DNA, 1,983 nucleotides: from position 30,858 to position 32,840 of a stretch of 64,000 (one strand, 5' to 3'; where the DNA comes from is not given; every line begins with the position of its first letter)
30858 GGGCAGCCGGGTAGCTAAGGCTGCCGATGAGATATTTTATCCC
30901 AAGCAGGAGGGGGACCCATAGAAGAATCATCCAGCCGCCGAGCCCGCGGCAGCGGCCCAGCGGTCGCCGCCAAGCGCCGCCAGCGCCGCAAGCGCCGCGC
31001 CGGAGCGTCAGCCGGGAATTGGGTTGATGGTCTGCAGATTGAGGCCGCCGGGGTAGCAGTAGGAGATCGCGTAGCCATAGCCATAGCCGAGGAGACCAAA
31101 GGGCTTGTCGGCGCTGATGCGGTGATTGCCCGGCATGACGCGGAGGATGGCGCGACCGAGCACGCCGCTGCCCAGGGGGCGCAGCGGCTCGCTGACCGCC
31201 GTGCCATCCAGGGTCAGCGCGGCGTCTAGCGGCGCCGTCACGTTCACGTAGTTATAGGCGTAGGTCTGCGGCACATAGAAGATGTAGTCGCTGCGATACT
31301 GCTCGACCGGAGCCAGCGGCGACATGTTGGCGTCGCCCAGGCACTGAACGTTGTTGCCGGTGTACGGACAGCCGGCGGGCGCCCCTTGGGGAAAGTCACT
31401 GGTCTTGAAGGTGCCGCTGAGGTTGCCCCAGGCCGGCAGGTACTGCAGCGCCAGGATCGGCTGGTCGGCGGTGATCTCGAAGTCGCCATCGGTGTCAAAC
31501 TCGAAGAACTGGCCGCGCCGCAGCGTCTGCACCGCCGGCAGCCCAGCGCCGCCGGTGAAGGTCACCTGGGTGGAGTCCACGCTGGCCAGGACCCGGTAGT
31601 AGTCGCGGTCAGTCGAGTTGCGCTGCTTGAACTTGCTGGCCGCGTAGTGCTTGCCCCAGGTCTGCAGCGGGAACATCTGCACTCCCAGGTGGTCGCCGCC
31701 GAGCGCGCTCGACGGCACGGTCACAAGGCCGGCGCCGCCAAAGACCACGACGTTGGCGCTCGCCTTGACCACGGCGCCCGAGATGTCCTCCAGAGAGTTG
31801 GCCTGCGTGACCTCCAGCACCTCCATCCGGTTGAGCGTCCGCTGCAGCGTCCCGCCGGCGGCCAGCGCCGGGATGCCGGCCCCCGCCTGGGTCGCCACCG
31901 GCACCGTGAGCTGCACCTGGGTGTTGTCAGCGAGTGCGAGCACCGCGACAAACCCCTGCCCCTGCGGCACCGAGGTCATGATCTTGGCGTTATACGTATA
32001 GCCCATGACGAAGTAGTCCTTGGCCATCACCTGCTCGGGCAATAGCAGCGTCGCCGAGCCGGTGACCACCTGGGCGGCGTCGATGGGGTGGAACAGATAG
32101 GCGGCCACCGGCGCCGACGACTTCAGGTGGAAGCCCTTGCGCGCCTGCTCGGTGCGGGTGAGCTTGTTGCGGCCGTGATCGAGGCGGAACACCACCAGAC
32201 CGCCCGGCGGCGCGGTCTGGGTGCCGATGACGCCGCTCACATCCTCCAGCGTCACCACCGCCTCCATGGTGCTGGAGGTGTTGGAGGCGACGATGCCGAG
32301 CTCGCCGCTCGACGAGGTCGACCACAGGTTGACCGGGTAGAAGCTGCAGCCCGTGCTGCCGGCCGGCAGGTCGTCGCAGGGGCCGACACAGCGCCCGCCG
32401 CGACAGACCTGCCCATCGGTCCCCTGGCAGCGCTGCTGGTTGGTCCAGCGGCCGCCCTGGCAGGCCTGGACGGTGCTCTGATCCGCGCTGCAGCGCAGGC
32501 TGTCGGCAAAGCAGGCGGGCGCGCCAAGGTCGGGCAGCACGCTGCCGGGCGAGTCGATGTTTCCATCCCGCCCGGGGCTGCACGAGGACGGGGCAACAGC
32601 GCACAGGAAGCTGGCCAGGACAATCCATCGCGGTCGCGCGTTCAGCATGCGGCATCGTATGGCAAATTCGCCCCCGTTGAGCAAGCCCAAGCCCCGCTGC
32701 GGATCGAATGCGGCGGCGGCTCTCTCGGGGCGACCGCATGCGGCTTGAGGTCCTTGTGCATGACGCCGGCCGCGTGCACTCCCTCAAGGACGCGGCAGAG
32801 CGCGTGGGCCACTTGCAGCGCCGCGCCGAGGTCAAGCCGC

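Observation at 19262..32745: Ser/Thr kinase gene split inside its catalytic loop by 13.47 kb of DNA bounded by a 7-bp direct repeat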

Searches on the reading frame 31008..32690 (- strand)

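Call 8: search_protein_families(library=pfam, proteins=[window:31008-32690:-], max_evalue=0.01)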
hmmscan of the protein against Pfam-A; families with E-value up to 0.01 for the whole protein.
window:31008-32690:- (560 aa): 1 family
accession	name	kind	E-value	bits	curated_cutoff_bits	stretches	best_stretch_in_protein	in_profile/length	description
PF17517.7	IgGFc_binding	-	7.8e-65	219.5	25.6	1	212-537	1-297/297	IgGFc binding protein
